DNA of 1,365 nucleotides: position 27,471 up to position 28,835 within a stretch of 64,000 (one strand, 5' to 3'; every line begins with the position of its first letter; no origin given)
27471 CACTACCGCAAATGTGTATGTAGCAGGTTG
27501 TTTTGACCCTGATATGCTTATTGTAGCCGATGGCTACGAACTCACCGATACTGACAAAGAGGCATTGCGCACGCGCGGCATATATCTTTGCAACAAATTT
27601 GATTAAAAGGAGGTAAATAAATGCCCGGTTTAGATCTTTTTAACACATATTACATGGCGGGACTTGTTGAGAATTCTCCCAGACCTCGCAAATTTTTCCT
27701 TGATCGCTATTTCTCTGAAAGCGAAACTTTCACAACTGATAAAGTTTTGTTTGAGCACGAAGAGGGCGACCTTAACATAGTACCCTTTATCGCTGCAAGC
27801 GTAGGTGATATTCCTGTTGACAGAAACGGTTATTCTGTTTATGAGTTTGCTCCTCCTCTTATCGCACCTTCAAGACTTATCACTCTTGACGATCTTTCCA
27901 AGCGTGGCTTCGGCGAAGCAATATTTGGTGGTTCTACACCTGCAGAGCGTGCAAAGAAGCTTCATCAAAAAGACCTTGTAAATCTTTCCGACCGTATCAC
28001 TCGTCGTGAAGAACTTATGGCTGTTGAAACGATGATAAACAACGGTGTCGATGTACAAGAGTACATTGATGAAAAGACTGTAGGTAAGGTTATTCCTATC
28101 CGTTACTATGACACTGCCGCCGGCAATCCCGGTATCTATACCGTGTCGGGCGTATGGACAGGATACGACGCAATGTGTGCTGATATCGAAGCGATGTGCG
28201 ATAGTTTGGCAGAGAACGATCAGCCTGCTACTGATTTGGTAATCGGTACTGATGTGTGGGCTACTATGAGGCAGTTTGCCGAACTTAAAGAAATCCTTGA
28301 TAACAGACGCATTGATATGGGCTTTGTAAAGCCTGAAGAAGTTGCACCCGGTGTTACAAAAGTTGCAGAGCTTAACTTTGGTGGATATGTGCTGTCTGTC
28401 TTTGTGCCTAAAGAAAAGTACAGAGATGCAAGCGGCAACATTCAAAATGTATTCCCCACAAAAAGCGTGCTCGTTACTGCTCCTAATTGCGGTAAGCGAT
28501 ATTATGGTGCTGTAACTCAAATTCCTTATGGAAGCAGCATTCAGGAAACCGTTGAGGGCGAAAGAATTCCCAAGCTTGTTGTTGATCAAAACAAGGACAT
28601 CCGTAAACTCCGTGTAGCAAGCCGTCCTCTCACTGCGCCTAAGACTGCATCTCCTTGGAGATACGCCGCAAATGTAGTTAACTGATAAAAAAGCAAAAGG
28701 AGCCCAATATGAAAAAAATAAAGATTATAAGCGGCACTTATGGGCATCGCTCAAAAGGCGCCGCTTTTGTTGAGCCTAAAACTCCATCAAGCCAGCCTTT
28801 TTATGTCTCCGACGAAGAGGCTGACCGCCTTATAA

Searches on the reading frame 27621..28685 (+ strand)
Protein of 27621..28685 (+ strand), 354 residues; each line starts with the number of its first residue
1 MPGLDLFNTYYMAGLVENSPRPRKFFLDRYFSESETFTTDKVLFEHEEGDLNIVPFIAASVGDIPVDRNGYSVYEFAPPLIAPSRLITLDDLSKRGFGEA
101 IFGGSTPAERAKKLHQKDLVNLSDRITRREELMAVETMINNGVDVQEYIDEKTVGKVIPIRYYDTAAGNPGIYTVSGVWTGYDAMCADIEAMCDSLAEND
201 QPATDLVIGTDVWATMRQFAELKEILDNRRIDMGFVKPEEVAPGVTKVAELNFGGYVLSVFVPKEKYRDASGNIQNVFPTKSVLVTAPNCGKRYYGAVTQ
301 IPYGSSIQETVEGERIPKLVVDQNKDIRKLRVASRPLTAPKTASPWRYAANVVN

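Call 71: search_protein_families(library=pfam, proteins=[window:27621-28685:+], max_evalue=0.001)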
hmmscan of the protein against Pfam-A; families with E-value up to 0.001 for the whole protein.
window:27621-28685:+ (354 aa): 1 family
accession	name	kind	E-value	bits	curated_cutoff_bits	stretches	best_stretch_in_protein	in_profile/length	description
PF03864.22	Phage_cap_E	-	1.1e-42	146.7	22.9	1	10-344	3-322/329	Phage major capsid protein E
